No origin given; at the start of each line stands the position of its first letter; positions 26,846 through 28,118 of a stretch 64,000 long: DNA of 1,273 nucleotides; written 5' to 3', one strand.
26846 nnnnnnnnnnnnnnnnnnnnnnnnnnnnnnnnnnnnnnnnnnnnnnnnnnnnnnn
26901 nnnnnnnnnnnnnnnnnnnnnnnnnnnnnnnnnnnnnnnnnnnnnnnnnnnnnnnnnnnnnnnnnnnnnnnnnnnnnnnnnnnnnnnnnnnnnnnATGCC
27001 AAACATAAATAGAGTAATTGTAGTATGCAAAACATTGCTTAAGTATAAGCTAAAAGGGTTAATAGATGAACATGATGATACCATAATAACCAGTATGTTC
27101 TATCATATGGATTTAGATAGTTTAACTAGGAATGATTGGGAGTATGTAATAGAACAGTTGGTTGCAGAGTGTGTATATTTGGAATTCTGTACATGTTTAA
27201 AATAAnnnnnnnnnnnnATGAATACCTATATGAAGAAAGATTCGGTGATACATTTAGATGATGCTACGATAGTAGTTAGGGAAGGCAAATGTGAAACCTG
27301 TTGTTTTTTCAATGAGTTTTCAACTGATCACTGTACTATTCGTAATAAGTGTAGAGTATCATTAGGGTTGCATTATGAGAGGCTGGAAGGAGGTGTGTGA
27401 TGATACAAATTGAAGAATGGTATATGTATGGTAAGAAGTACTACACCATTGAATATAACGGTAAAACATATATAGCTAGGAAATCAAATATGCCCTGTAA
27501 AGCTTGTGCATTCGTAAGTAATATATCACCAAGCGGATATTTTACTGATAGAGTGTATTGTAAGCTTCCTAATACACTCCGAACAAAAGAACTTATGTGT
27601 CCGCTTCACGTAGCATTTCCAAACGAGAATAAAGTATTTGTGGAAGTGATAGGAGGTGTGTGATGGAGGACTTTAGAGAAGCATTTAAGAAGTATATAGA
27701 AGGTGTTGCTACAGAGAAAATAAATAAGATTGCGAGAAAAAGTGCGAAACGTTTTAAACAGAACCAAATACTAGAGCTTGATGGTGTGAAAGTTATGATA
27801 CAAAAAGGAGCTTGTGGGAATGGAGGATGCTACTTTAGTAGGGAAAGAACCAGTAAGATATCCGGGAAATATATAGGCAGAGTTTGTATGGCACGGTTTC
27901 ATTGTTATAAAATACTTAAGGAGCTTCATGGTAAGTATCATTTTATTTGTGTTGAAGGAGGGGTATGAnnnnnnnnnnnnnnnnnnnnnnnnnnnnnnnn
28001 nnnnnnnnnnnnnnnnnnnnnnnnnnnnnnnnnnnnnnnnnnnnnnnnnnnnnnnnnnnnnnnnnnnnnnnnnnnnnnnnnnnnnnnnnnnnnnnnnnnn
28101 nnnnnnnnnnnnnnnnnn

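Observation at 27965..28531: Recent tandem triplication inside the array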

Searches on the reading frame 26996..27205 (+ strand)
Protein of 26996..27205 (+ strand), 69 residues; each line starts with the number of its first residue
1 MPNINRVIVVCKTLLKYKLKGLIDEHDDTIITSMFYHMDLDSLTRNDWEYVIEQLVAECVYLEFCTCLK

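Call 44: search_protein_families(library=pfam, proteins=[window:26996-27205:+], max_evalue=1)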
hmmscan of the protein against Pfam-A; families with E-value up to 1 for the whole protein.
window:26996-27205:+ (69 aa): 2 families
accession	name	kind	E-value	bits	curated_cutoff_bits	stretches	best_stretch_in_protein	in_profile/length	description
PF17958.7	EF-hand_13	-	0.023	14.9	22.6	1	36-66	11-41/90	EF-hand domain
PF08519.17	RFC1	-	0.1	13.1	23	1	12-54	86-127/158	Replication factor RFC1 C terminal domain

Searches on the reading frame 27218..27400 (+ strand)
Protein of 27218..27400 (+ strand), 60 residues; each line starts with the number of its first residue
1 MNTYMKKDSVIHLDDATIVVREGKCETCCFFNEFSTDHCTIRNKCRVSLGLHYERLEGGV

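Call 7: search_protein_families(library=pfam, proteins=[window:27218-27400:+], max_evalue=1)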
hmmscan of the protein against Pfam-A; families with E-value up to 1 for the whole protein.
window:27218-27400:+ (60 aa): 0 families

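Call 8: search_protein_families(library=phrogs, proteins=[window:27218-27400:+], max_evalue=1)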
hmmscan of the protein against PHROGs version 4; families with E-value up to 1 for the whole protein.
window:27218-27400:+ (60 aa): 2 families
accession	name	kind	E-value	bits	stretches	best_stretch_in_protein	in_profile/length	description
phrog_36879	-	unknown function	0.067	14.7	1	7-41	13-45/119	-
phrog_12616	-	unknown function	0.28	12.5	1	1-34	48-82/91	-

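Call 73: search_protein_families(library=padloc, proteins=[window:27218-27400:+], max_evalue=1)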
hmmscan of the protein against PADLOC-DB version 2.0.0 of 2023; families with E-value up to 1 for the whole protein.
window:27218-27400:+ (60 aa): 0 families

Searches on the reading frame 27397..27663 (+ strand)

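Call 7: search_protein_families(library=pfam, proteins=[window:27397-27663:+], max_evalue=1)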
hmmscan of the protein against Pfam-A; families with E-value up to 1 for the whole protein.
window:27397-27663:+ (88 aa): 1 family
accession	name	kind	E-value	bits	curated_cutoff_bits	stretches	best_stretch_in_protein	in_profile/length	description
PF25056.1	DUF7793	-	0.17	12.4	26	1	14-56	47-88/113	Domain of unknown function (DUF7793)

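Call 8: search_protein_families(library=phrogs, proteins=[window:27397-27663:+], max_evalue=1)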
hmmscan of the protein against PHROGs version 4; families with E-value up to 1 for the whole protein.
window:27397-27663:+ (88 aa): 0 families

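Call 73: search_protein_families(library=padloc, proteins=[window:27397-27663:+], max_evalue=1)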
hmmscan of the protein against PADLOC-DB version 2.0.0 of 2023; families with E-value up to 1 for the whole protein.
window:27397-27663:+ (88 aa): 0 families

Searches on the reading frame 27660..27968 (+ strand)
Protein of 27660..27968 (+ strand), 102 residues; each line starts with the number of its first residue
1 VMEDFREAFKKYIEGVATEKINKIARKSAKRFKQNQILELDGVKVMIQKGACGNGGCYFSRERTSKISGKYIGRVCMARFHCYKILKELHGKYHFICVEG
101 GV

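Call 7: search_protein_families(library=pfam, proteins=[window:27660-27968:+], max_evalue=1)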
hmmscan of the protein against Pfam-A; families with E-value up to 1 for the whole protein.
window:27660-27968:+ (102 aa): 1 family
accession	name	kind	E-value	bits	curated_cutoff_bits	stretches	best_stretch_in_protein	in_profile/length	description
PF10418.14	DHODB_Fe-S_bind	-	0.38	11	23.9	0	51-76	5-29/41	Iron-sulfur cluster binding domain of dihydroorotate dehydrogenase B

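Call 8: search_protein_families(library=phrogs, proteins=[window:27660-27968:+], max_evalue=1)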
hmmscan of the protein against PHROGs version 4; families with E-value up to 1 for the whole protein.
window:27660-27968:+ (102 aa): 3 families
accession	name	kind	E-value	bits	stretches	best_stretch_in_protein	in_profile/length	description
phrog_25221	-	unknown function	0.23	12.8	1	71-92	14-35/49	-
phrog_3254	-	unknown function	0.31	12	1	1-44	43-86/204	-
phrog_4739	-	unknown function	0.37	11.4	1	13-54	40-81/167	-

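Call 73: search_protein_families(library=padloc, proteins=[window:27660-27968:+], max_evalue=1)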
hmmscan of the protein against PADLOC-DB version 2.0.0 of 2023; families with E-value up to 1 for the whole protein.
window:27660-27968:+ (102 aa): 0 families
